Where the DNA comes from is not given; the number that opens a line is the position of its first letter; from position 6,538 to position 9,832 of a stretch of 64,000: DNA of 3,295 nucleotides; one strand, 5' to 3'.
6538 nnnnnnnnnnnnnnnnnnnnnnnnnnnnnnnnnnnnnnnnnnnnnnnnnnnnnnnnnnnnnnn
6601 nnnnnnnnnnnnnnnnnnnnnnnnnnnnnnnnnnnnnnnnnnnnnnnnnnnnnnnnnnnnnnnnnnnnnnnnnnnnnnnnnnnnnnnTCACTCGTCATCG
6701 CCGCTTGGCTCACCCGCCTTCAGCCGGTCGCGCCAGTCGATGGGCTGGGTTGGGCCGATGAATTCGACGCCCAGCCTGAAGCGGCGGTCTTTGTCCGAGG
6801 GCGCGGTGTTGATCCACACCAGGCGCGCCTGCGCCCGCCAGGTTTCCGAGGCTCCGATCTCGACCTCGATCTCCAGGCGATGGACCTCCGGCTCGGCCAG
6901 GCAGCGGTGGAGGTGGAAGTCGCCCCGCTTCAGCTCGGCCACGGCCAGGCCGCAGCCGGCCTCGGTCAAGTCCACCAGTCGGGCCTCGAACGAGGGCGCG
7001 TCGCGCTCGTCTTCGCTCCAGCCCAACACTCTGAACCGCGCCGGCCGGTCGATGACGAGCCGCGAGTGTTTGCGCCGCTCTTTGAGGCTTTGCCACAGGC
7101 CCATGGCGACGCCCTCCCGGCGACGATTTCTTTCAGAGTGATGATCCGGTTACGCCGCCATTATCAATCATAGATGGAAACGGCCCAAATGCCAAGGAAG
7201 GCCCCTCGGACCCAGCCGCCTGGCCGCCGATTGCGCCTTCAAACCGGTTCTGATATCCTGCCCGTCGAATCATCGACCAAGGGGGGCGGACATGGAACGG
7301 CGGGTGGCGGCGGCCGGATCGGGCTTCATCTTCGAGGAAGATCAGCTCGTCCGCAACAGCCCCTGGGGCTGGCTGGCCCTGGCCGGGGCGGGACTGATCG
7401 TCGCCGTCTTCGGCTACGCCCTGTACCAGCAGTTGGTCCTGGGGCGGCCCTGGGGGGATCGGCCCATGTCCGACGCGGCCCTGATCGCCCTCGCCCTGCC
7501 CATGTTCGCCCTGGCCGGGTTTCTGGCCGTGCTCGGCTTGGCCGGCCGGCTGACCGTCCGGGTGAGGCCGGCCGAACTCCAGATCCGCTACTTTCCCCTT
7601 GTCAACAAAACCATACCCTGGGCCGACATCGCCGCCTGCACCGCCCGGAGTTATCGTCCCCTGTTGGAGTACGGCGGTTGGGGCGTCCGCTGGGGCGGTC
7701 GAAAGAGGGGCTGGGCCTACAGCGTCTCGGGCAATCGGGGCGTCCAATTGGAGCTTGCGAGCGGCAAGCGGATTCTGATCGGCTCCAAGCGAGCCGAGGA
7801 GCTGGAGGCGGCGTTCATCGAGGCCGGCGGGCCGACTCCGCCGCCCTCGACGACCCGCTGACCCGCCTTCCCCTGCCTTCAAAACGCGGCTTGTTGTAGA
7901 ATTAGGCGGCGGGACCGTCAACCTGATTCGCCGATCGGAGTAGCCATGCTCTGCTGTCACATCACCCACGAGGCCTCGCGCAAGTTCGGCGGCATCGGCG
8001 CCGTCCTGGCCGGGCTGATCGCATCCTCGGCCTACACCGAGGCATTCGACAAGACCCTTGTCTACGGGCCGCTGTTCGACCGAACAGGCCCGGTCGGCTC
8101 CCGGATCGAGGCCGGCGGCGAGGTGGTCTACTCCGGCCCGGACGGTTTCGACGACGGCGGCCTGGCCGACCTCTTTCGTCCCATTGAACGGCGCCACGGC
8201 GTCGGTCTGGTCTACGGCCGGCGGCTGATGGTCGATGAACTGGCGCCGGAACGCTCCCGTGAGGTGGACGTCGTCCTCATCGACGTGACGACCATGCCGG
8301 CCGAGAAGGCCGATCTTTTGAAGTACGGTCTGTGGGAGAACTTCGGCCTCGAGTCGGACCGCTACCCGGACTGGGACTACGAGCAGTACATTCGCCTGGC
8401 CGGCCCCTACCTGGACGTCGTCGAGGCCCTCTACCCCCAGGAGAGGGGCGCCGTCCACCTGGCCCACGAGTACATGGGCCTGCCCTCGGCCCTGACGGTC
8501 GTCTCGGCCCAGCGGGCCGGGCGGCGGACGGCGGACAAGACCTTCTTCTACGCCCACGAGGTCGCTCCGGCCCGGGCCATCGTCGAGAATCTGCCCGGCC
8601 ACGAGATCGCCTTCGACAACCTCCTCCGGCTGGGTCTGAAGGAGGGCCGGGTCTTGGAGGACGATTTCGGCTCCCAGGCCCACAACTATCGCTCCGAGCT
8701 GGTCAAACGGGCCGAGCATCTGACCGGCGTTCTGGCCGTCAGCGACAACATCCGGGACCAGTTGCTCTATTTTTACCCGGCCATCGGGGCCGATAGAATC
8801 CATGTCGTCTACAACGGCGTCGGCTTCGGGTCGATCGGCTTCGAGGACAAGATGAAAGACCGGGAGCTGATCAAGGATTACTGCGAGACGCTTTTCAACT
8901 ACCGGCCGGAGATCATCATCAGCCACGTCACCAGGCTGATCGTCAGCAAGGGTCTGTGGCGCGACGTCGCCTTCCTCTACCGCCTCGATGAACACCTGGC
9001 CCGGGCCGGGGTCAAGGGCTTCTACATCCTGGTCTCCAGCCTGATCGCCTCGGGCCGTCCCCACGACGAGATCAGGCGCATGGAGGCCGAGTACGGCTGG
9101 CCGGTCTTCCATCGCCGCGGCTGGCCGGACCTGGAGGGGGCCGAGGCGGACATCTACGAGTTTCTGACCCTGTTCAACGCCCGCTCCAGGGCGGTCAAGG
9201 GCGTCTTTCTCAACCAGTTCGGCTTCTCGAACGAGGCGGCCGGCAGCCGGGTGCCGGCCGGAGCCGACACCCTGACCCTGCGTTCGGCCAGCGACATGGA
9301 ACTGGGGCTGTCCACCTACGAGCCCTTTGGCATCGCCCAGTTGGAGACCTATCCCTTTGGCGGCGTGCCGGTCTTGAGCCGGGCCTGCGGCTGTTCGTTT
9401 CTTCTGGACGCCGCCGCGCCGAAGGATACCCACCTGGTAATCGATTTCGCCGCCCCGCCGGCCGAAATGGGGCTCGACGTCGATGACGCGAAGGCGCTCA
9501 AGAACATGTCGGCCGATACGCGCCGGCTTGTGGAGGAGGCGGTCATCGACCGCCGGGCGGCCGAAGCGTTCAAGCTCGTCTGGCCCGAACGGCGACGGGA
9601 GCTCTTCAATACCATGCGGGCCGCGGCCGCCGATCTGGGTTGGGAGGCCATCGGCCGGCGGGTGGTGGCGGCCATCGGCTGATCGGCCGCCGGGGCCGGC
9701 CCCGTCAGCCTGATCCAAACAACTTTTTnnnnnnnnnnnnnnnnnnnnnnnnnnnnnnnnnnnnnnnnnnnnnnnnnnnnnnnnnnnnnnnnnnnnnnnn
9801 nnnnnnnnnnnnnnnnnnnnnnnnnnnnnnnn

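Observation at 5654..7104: Translationally coupled PilZ-domain protein and N-terminally truncated DnaB-family ATPase: candidate c-di-GMP-responsive ATPase module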

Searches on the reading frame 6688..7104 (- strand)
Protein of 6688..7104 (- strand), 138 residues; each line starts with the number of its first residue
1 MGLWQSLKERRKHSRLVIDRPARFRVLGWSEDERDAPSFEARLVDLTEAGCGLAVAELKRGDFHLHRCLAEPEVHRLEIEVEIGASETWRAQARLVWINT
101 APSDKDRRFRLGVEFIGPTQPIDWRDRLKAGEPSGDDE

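Call 3: search_protein_families(library=pfam, proteins=[window:6688-7104:-], max_evalue=0.1)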
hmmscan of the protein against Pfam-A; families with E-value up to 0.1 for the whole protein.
window:6688-7104:- (138 aa): 1 family
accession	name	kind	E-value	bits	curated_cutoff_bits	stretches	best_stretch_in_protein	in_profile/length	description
PF07238.19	PilZ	-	0.00015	22.5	22.5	1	9-120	1-90/102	PilZ domain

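Call 4: search_protein_families(library=ncbifam, proteins=[window:6688-7104:-], max_evalue=0.1)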
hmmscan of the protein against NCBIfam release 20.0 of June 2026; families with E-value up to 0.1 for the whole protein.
window:6688-7104:- (138 aa): 0 families

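Call 5: search_protein_families(library=padloc, proteins=[window:6688-7104:-], max_evalue=0.1)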
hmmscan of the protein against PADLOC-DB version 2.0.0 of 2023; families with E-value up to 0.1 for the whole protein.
window:6688-7104:- (138 aa): 0 families

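Call 6: search_protein_families(library=phrogs, proteins=[window:6688-7104:-], max_evalue=0.1)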
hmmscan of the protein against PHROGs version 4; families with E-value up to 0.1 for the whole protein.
window:6688-7104:- (138 aa): 0 families

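Call 8: find_homologous_proteins(query=window:6688-7104:-)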
Query window:6688-7104:- (138 aa): 1 proteins with E <= 0.001 among 83 candidates.
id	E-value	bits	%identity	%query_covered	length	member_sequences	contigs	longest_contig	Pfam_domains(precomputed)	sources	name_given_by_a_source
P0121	8.3e-88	310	100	100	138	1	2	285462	-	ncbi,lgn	-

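Call 41: search_protein_representatives(protein=window:6688-7104:-)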
Query: 138 residues. Proteins with E-value up to 0.001 (for the whole library): 34; up to 1e-10: 11; up to 1e-30: 1. The best 34 are listed.
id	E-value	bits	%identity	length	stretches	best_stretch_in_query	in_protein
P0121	2.6e-88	309.6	100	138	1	1-138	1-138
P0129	2.9e-22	95.4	48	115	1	34-125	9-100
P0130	4.7e-18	81.8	39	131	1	2-127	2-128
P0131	9.2e-17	77.6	37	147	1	1-134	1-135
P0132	1.2e-16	77.3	40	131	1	1-127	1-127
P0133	3.6e-14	69.2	34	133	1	3-129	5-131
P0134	8.5e-14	68.0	35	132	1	1-130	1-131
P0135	1.4e-13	67.3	38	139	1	2-126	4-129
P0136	1.1e-11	61.1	39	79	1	57-131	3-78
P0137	4.7e-11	59.1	36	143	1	7-131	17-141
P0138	5.3e-11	58.9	31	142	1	2-133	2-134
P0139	1.6e-10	57.3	33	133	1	3-125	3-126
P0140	2.4e-10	56.8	36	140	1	8-128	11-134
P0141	4.0e-10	56.1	31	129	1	2-129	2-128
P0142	4.1e-09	52.8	32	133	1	8-120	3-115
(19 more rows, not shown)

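Call 45: search_protein_families(library=pfam, alignment_id=A2, max_evalue=0.01)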
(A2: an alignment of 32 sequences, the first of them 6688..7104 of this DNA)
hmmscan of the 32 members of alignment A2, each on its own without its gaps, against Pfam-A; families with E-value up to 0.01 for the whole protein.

A. member 1, window:6688-7104:- (138 aa): 1 family
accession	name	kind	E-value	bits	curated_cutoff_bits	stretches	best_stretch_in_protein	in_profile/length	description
PF07238.19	PilZ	-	0.00015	22.5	22.5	1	9-120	1-90/102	PilZ domain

B. families by the number of members that match (of 32 scanned): 2 families
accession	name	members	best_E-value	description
PF07238.19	PilZ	29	7.2e-12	PilZ domain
PF09871.14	DUF2098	1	0.0069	Uncharacterized protein conserved in archaea (DUF2098)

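Call 46: list_cluster_members(proteins=[P0130, P0131, P0132, P0133, P0134, P0135, P0137, P0138, P0139, P0140])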
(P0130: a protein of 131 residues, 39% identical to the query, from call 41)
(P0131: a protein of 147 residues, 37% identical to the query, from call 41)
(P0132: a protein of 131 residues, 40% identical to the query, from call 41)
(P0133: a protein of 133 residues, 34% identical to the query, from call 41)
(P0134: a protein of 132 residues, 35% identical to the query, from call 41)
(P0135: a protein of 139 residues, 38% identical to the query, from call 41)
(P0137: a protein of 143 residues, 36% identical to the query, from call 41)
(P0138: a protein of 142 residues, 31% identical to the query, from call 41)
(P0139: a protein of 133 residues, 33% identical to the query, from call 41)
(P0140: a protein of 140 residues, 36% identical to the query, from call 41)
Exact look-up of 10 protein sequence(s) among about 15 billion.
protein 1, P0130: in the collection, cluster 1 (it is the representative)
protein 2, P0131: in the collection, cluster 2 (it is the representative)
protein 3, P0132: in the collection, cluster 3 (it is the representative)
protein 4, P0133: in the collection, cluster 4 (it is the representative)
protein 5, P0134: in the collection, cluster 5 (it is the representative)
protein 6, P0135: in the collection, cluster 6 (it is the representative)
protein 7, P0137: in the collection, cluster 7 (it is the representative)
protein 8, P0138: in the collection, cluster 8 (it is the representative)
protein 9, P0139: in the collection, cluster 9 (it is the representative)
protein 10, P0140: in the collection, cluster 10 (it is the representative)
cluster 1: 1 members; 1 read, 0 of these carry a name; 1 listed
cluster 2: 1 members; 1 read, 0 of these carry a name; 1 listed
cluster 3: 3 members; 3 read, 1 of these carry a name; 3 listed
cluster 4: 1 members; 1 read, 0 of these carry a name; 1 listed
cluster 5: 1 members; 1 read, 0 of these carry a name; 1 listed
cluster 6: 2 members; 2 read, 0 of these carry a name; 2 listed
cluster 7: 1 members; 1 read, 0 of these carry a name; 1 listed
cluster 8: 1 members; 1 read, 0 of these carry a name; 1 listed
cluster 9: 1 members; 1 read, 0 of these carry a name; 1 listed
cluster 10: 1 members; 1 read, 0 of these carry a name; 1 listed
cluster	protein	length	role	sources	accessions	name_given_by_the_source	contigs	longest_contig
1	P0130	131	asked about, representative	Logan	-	-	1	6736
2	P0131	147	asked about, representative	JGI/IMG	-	-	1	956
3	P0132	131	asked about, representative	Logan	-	-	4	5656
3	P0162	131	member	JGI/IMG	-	hypothetical protein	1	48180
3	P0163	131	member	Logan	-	-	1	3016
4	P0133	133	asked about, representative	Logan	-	-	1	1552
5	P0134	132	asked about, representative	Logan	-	-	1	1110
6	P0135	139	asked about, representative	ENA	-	-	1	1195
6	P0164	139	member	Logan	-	-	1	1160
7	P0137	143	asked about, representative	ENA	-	-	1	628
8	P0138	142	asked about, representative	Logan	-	-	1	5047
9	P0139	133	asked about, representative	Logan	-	-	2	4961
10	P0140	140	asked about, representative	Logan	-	-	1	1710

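Call 48: find_encoding_contigs(protein=P0162, flank=6000, max_places=3)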
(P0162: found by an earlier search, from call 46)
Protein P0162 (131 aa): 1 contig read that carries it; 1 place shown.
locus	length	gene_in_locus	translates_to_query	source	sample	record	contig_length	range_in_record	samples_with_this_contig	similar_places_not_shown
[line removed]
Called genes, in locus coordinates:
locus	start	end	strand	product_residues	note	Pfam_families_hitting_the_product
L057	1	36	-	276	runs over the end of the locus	PF00793:DAHP_synth_1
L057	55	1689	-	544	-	PF06418:CTP_synth_N, PF00117:GATase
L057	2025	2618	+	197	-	PF00571:CBS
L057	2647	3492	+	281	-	PF02540:NAD_synthase (weak)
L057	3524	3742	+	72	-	-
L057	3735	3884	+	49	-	-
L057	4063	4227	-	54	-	PF09723:Zn_ribbon_8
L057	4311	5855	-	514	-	PF08323:Glyco_transf_5, PF20706:GT4-conflict (faint), PF00534:Glycos_transf_1, PF13692:Glyco_trans_1_4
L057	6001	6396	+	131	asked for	-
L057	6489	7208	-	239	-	PF01812:5-FTHF_cyc-lig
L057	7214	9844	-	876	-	PF13385:Laminin_G_3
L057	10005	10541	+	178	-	-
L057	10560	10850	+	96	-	PF09723:Zn_ribbon_8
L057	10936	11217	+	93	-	-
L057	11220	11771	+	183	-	PF11159:DUF2939 (weak)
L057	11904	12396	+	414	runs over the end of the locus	PF00999:Na_H_Exchanger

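Call 54: search_solved_structures(query=A2, max_evalue=1, show_alignments=2)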
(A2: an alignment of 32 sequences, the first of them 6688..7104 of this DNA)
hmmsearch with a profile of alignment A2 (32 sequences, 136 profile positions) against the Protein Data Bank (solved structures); distinct sequences matched with E-value up to 1: 13.
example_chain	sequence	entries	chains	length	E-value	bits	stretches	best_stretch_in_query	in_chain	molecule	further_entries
3dsg_A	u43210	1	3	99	0.01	18.8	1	75-128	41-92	Type IV fimbriae assembly protein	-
4f48_B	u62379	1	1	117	0.013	18.5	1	75-128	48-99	Type IV fimbriae assembly protein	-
7lkq_B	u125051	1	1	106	0.026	17.5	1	75-128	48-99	Type IV fimbriae assembly protein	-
3kyf_A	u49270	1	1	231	0.027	17.4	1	8-70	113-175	Putative uncharacterized protein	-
3cnr_A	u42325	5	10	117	0.028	17.4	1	75-128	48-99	Type IV fimbriae assembly protein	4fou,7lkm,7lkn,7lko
2gjg_A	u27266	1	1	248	0.03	17.3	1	8-70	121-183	hypothetical protein PP4397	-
5ej1_A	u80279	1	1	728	0.057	16.4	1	5-60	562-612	Putative cellulose synthase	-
4hg6_A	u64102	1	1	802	0.064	16.2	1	5-60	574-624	Cellulose Synthase Subunit A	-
4p00_A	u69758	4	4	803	0.064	16.2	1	5-60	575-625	Cellulose Synthase A subunit | Cellulose Synthase subunit A | Putative cellulose synthase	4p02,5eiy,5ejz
5kgo_D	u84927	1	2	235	0.16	14.9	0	7-62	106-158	Flagellar brake protein YcgR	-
5ked_D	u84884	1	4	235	0.25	14.3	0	7-62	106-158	Flagellar brake protein YcgR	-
5kec_D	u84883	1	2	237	0.25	14.3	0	7-62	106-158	Flagellar brake protein YcgR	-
5ejl_A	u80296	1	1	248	0.28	14.1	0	7-62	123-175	Klebsiella pneumoniae genome assembly NOVST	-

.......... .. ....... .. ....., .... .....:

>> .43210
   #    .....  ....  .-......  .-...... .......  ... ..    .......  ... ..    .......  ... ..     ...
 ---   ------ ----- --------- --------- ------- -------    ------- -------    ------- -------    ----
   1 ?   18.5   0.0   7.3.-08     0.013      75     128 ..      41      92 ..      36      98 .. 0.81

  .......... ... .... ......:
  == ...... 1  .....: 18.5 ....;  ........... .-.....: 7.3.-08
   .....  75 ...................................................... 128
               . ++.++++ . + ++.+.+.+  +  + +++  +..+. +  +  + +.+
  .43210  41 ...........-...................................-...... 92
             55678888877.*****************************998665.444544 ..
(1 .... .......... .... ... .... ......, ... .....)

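Call 73: predict_structure(alignment_id=A3)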
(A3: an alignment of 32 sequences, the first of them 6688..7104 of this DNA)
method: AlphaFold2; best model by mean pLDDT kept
length: 138 residues; sequences in the alignment: 32
mean_pLDDT: 87.1   pTM: 0.78
mean pLDDT of the five models: 87.1, 86.9, 86.7, 86.5, 85.4
residues with pLDDT >= 90: 89; 70-90: 26; 50-70: 23; < 50: 0
segments of 3 or more residues with pLDDT < 50: none
pLDDT, mean of each block of 10 residues (from residue 1): 57 80 95 93 94 97 97 96 89 97 88 89 77 64
secondary structure, 60 per line:
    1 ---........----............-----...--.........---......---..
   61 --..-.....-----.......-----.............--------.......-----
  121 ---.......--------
elements in order: H4-11 E16-27 E38-46 E50-55 H66-70 E76-82 E88-100 E109-115 H124-130

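Call 76: fold_search(model_id=the predicted structure, library=pdb)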
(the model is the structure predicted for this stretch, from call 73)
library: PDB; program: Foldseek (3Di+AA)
matches with E <= 10: 668; with E <= 0.001: 15
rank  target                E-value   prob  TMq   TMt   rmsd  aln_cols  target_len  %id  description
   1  5y6g                  1.2e-04  1.00  0.50  0.52   5.1       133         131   20  PilZ domain with c-di-GMP of YcgR from Escherichia coli (released 2018-07-18)
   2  4xrn_D                1.7e-04  1.00  0.43  0.53   5.5       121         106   17  Pilz domain with c-di-gmp of a protein from Pseudomonas aeruginosa (released 2016-02-03)
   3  2rde_A                2.4e-04  1.00  0.46  0.30   5.2       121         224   15  Crystal structure of VCA0042 complexed with c-di-GMP (released 2007-10-30)
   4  4rt0_C                2.5e-04  1.00  0.42  0.51   5.8       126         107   18  Structure of the Alg44 PilZ domain from Pseudomonas aeruginosa PAO1 in complex with c-di-GMP (released 2015-04-08)
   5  4hg6_A                3.1e-04  1.00  0.50  0.11   4.8       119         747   16  Structure of a cellulose synthase - cellulose translocation intermediate (released 2012-12-19)
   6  5xly_B                3.7e-04  1.00  0.49  0.55   5.7       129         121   16  Crystal structure of CheR1 in complex with c-di-GMP-bound MapZ (released 2017-08-23)
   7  5y6f                  4.1e-04  1.00  0.46  0.30   5.9       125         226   22  Crystal structure of YcgR in complex with c-di-GMP from Escherichia coli (released 2018-07-18)
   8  5vx6_A                4.6e-04  1.00  0.48  0.34   4.9       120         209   10  Structure of Bacillus subtilis Inhibitor of motility (MotI/DgrA) (released 2017-11-22)
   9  5ej1_A                6.4e-04  1.00  0.51  0.11   6.1       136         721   15  Pre-translocation state of bacterial cellulose synthase (released 2016-03-30)
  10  4xrn_B                7.1e-04  1.00  0.38  0.48   6.5       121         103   20  Pilz domain with c-di-gmp of a protein from Pseudomonas aeruginosa (released 2016-02-03)
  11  4rt0_A                7.1e-04  1.00  0.41  0.49   6.2       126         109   20  Structure of the Alg44 PilZ domain from Pseudomonas aeruginosa PAO1 in complex with c-di-GMP (released 2015-04-08)
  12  5vx6_B                7.9e-04  1.00  0.48  0.34   5.2       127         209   12  Structure of Bacillus subtilis Inhibitor of motility (MotI/DgrA) (released 2017-11-22)
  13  4xrn_C                7.9e-04  1.00  0.39  0.47   6.0       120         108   18  Pilz domain with c-di-gmp of a protein from Pseudomonas aeruginosa (released 2016-02-03)
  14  5y4r_D                8.8e-04  1.00  0.51  0.58   6.1       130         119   21  Structure of a methyltransferase complex (released 2017-11-29)
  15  4p00_A                9.8e-04  1.00  0.49  0.11   6.1       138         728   15  Bacterial Cellulose Synthase in complex with cyclic-di-GMP and UDP (released 2014-04-09)
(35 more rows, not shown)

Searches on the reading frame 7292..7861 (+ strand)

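Call 3: search_protein_families(library=pfam, proteins=[window:7292-7861:+], max_evalue=0.1)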
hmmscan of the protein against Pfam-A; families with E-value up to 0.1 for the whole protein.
window:7292-7861:+ (189 aa): 2 families
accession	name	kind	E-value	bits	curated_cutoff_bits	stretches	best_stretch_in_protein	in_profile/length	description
PF19638.4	DUF6141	-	1.2e-07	32.1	27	1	10-178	6-160/164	Family of unknown function (DUF6141)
PF10756.15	bPH_6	-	0.018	15.5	22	1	86-159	1-47/73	Bacterial PH domain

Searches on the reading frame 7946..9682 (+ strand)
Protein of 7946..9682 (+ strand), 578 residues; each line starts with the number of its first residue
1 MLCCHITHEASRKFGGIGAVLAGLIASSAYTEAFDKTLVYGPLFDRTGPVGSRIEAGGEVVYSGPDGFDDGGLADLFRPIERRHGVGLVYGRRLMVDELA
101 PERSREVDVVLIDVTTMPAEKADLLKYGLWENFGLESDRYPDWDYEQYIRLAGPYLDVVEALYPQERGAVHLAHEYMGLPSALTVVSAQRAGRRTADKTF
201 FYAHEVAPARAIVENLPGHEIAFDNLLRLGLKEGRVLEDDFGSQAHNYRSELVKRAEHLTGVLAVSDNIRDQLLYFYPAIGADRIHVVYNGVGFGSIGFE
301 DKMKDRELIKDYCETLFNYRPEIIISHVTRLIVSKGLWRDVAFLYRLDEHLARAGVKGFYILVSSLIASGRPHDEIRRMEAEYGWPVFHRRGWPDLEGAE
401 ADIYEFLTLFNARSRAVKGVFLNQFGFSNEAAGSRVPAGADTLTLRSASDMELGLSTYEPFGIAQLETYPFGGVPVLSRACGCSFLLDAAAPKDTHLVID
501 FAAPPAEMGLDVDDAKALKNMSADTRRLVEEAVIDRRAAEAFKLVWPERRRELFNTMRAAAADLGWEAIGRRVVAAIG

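Call 3: search_protein_families(library=pfam, proteins=[window:7946-9682:+], max_evalue=0.1)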
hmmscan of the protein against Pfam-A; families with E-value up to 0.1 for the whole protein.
window:7946-9682:+ (578 aa): 1 family
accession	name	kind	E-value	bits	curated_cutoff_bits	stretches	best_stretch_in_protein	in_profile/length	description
PF13439.12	Glyco_transf_4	-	0.00011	22.7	28.5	1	244-292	118-166/170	Glycosyltransferase Family 4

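Call 85: find_homologous_proteins(query=window:7946-9682:+, max_evalue=1e-20)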
Query window:7946-9682:+ (578 aa): 2399 proteins with E <= 1e-20 among 8000 candidates; the best 120 are listed.
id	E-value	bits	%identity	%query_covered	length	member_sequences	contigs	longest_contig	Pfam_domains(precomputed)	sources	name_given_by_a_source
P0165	0.0e+0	1317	100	100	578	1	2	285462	-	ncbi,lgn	-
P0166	6.9e-259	878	67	100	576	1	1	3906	-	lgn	-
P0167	2.9e-240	817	63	100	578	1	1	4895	-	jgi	-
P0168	6.3e-240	816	60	100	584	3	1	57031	-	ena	-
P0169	1.5e-239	814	60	100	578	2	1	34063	PF13439.13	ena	-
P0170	1.0e-238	812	60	100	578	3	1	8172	PF13439.13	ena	-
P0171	1.0e-235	802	60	100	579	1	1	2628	PF13439.13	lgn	-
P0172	4.6e-230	783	59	100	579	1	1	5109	-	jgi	-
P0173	4.9e-228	776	60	100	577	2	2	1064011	-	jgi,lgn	-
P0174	7.7e-226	769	58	100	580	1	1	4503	-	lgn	-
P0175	1.8e-224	765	58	100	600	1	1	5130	-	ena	-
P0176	2.4e-222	758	58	100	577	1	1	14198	-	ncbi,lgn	-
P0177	3.5e-176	605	48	99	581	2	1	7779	-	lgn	-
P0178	4.6e-176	605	45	99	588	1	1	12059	-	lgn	-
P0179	3.1e-173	596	53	87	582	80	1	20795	-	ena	-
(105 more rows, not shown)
